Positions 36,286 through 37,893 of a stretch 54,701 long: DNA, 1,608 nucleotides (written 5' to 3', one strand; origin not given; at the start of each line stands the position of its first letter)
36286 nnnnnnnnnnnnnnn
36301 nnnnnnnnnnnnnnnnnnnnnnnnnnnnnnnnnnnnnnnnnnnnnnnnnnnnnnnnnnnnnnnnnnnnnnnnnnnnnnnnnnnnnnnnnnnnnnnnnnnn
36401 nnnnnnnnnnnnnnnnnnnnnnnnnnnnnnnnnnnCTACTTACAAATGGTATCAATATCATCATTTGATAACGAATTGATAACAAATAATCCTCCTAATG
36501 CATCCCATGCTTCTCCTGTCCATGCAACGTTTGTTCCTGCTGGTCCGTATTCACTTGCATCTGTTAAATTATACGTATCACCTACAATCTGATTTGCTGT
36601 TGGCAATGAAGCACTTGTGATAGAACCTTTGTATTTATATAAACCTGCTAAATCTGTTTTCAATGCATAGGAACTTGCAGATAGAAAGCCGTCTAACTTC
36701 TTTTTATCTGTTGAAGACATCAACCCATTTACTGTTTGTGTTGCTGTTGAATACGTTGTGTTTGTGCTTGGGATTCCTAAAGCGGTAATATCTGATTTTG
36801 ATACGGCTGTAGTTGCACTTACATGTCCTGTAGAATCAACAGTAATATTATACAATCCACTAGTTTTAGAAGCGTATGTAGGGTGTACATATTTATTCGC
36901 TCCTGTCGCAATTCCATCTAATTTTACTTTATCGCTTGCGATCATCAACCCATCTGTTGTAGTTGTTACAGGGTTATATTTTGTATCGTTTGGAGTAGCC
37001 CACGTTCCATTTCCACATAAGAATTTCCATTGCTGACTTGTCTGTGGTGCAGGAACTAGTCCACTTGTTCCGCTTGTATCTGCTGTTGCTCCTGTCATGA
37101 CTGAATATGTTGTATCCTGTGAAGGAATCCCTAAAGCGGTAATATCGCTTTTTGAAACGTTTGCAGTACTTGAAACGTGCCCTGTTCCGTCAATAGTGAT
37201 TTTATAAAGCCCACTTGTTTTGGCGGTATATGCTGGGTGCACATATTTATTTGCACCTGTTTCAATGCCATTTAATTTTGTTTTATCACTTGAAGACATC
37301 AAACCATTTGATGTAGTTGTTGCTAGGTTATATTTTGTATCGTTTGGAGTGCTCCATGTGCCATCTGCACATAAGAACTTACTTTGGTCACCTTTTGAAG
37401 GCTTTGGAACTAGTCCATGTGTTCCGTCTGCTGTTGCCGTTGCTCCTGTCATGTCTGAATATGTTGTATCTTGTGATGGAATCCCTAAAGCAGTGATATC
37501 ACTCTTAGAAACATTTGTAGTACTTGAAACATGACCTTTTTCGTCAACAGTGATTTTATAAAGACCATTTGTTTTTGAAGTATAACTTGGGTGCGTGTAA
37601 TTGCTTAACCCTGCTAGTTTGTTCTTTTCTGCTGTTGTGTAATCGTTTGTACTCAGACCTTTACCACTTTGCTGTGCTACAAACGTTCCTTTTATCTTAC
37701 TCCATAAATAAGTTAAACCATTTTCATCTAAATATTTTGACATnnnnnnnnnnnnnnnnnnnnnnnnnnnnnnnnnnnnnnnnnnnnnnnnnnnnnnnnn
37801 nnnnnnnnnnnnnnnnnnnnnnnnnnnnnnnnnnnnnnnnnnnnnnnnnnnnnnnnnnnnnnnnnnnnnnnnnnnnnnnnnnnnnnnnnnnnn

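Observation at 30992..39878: Receptor-binding, tail-fibre, esterase and endolysin block inserted between the early region and the terminase, uncoupled from the holin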

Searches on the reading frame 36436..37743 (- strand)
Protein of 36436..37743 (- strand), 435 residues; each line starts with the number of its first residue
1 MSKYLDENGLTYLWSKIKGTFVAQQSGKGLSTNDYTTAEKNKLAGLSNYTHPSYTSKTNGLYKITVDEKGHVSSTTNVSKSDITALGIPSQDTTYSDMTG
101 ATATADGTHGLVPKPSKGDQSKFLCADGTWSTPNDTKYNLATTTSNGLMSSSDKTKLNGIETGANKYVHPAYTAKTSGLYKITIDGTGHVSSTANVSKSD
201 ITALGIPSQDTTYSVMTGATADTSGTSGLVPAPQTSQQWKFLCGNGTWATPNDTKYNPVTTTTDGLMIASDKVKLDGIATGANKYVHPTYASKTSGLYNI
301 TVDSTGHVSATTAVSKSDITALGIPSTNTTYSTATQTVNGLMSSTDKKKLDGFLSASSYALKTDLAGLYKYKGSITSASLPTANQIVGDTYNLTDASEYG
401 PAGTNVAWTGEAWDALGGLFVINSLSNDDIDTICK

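Call 5: search_protein_families(library=pfam, proteins=[window:36436-37743:-], max_evalue=0.01)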
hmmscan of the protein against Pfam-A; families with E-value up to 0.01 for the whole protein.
window:36436-37743:- (435 aa): 1 family
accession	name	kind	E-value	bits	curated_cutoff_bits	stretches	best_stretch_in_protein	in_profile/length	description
PF11133.13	Phage_head_fibr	-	0.009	15.9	24.6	0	143-181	205-243/277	Head fiber protein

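Call 6: search_protein_families(library=phrogs, proteins=[window:36436-37743:-], max_evalue=0.01)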
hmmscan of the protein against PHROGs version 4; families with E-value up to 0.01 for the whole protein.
window:36436-37743:- (435 aa): 12 families
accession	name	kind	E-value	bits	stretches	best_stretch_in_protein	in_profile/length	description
phrog_38190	-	unknown function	2e-47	163.3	4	274-353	238-317/351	-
phrog_6907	-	unknown function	5.3e-17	63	3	308-355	42-90/99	-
phrog_38707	-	unknown function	1.4e-16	61.3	2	141-171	341-371/675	-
phrog_4302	-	unknown function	1.1e-14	55.1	2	39-135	145-255/499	-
phrog_36886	-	unknown function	1.1e-14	55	2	205-355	83-221/605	-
phrog_18608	-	unknown function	1.8e-12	48.3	2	22-53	208-243/416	-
phrog_8437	-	unknown function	1.1e-08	35.8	0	139-193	82-137/230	-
phrog_28171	-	unknown function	1.1e-06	28.6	1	139-234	36-137/476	-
phrog_574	-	unknown function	1.3e-06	29.8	0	141-191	39-91/96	-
phrog_24103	-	unknown function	0.00012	23.2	1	2-25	3-26/197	-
phrog_17134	-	unknown function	0.0014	17.7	1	20-69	644-693/739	-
phrog_7446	-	unknown function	0.0067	17.7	0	168-195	20-47/56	-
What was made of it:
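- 36436..37743 (-): D: fibre protein, 435 aa, with three 118-aa tandem repeats carrying the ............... motif. Multiple PHROG fibre-repeat families match (call 6).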

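Call 50: search_solved_structures(query=window:36436-37743:-, max_evalue=1)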
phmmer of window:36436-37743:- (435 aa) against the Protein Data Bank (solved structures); distinct sequences matched with E-value up to 1: 4.
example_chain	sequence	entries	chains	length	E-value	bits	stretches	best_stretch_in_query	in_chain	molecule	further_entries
9j1k_M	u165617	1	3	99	0.00027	23.5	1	140-167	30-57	CCA-adding enzyme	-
9j1l_3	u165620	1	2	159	0.001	21.6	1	326-357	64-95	FtbO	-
9j1l_O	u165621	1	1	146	0.0021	20.5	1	326-357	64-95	FtbO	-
9wa8_A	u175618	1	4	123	0.18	14.2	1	311-377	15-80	Anti-CRISPR protein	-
